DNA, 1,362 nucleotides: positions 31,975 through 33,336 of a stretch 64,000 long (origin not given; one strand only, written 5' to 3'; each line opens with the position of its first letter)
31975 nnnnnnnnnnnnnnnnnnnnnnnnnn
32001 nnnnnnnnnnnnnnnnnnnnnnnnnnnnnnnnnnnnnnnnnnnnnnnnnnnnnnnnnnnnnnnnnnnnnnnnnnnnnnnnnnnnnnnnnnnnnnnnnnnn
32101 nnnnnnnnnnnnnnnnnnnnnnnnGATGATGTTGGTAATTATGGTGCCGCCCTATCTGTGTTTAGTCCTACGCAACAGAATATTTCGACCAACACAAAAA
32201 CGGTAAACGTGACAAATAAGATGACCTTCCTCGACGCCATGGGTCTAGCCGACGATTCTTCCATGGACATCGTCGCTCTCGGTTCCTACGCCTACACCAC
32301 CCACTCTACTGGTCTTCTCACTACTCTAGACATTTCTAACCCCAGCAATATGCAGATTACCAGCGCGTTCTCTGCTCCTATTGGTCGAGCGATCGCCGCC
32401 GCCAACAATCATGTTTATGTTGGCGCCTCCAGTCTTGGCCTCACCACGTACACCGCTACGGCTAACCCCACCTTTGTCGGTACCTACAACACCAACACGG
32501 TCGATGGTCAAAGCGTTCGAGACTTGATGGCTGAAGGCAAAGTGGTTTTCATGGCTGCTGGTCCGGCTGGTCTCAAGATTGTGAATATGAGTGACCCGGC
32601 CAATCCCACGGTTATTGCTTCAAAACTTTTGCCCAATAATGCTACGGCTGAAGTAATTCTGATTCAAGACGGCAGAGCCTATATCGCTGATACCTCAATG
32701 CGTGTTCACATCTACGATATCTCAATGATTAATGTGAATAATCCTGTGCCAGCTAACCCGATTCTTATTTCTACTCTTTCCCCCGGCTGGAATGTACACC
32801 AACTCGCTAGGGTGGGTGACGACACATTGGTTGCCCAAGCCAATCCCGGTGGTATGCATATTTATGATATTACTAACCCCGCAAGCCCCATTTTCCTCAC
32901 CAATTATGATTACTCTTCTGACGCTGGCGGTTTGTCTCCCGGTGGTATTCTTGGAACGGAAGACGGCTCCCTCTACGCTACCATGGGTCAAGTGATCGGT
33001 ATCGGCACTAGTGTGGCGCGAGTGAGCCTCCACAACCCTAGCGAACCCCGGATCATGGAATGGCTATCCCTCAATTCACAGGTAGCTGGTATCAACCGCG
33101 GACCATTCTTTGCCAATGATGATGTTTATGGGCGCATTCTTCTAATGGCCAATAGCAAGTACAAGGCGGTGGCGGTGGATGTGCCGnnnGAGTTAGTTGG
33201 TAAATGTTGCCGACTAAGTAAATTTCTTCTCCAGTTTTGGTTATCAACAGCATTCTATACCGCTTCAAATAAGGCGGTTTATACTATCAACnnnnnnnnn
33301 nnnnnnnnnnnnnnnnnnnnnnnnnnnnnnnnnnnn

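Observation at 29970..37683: Tandem duplicated giant PKD + LVIVD-repeat surface protein genes with duplicated flanks and patches of near-identical DNA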

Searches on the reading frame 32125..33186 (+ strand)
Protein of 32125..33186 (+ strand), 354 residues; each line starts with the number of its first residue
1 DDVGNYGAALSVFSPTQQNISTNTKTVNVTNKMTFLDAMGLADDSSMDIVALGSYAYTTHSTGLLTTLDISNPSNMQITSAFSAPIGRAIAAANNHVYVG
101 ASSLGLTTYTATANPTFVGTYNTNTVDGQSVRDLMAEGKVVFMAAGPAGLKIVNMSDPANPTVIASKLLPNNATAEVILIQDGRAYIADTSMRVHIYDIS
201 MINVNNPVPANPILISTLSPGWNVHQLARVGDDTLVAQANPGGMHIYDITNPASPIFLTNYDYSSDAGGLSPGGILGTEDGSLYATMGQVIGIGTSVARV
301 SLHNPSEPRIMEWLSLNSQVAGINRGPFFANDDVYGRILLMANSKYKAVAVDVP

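Call 45: search_protein_families(library=pfam, proteins=[window:32179-33186:+], max_evalue=1)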
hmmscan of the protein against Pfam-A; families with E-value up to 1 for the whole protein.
window:32179-33186:+ (336 aa): 1 family
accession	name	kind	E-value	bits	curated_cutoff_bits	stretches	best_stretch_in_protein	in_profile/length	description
PF08309.17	LVIVD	-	2.4e-14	52.8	20.2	3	28-60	4-36/42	LVIVD repeat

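Call 71: search_solved_structures(query=window:32125-33186:+, max_evalue=1)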
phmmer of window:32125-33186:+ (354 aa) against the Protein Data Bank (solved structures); distinct sequences matched with E-value up to 1: 0.
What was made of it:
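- Tried and rejected: PDB by sequence: no hit (call 71).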

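Call 74: predict_structure(alignment_id=A3)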
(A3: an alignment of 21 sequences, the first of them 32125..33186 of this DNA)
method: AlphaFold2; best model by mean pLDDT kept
length: 354 residues; sequences in the alignment: 21
mean_pLDDT: 92.5   pTM: 0.89
mean pLDDT of the five models: 92.5, 92.5, 91.8, 91.8, 91.0
residues with pLDDT >= 90: 272; 70-90: 79; 50-70: 3; < 50: 0
segments of 3 or more residues with pLDDT < 50: none
pLDDT, mean of each block of 10 residues (from residue 1): 84 85 88 92 87 96 94 95 92 97 91 97 84 96 88 97 95 94 97 97 97 97 95 95 93 97 85 94 93 90 95 91 94 81 95 92
secondary structure, 60 per line:
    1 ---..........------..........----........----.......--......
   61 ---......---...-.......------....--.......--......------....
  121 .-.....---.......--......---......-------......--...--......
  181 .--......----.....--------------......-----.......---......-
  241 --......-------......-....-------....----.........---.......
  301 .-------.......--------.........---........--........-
elements in order: E4-13 E20-29 E34-41 E46-52 E55-60 E64-69 E77-83 E90-93 E96-102 E105-110 E117-121 H123-127 E131-137 E140-145 E149-154 E162-167 E175-181 E184-189 E194-198 E213-218 E224-230 E234-239 E243-248 E256-261 H263-266 E274-277 E282-290 E294-301 E309-315 E324-332 E336-343 E346-353
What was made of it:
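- On LVIVD repeat beta-propeller (PF08309): AlphaFold2 model of gene 1 aa 713-1066: pLDDT 92.5, pTM 0.89, about 30 strands (call 74).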

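Call 76: fold_search(model_id=the predicted structure, library=pdb)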
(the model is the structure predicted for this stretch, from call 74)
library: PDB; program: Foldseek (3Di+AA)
matches with E <= 10: 1703; with E <= 0.001: 1527
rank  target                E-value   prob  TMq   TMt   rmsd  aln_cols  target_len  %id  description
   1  5hrm_B                6.6e-10  1.00  0.65  0.48   6.3       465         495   13  Crystal structure of phosphotriesterase from Sphingobium sp. TCM1 (released 2016-07-13)
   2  8h93_B                1.1e-09  1.00  0.65  0.63   4.3       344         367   10  Structure of dimeric mouse SCMC core complex (released 2024-01-10)
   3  9w2m_G                1.1e-09  1.00  0.65  0.63   4.5       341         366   12  Cryo-EM structure of the Cytoplasmic lattice(CPL) from mouse oocyte (released 2026-02-25)
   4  7t1y_B                1.6e-09  1.00  0.59  0.49   5.9       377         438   11  Structure of the Fbw7-Skp1-MycCdegron complex (released 2022-02-16)
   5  12dl_HA               1.6e-09  1.00  0.65  0.64   4.0       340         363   11  Native structure of the cytoplasmic lattice (CPL) asymmetric unit from mouse MII eggs (released 2026-04-08)
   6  8qpv_B                1.7e-09  1.00  0.60  0.59   5.2       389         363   10  Handover Complex: BAM bound OmpX and extended SurA (released 2024-09-25)
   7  2ovr_B                1.8e-09  1.00  0.60  0.49   6.1       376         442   11  Structure of the Skp1-Fbw7-CyclinEdegN complex (released 2007-04-24)
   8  4j0x_B                2.3e-09  1.00  0.71  0.69   3.3       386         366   10  Structure of Rrp9 (released 2013-06-05)
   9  6m90_A                2.3e-09  1.00  0.65  0.58   3.8       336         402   10  Monophosphorylated pSer33 b-Catenin peptide, b-TrCP/Skp1, NRX-2776 ternary complex (released 2019-04-03)
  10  6m92_A                2.4e-09  1.00  0.64  0.57   4.1       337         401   10  Monophosphorylated pSer33 b-Catenin peptide, b-TrCP/Skp1, NRX-2663 ternary complex (released 2019-04-03)
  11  9qpq_F                2.5e-09  1.00  0.64  0.40   4.2       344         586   10  The structure of the COPI leaf bound to GOLPH3 (released 2025-10-22)
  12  8xi3_B                2.5e-09  1.00  0.65  0.59   4.2       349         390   11  Structure of mouse SCMC-14-3-3gama complex (released 2024-10-02)
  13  9cnz_B                2.7e-09  1.00  0.57  0.58   7.3       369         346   12  Structure of BAM complexed with PTB2 ligand in detergent (released 2024-12-25)
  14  4j84_A                2.8e-09  1.00  0.64  0.74   4.6       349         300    8  Crystal structure of beta'-COP/Scyl1 complex (released 2013-03-27)
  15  4j82_B                3.1e-09  1.00  0.64  0.74   4.6       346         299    8  Crystal structure of beta'-COP/Insig-2 complex (released 2013-03-27)
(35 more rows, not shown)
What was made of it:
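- On LVIVD repeat beta-propeller (PF08309): Top PDB matches are 7- and 8-bladed propellers, TM 0.6-0.7, with at most 14% identity (call 76).
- Closest known: LVIVD-repeat cell-surface proteins. Same: The predicted fold is a beta-propeller (calls 74, 76).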
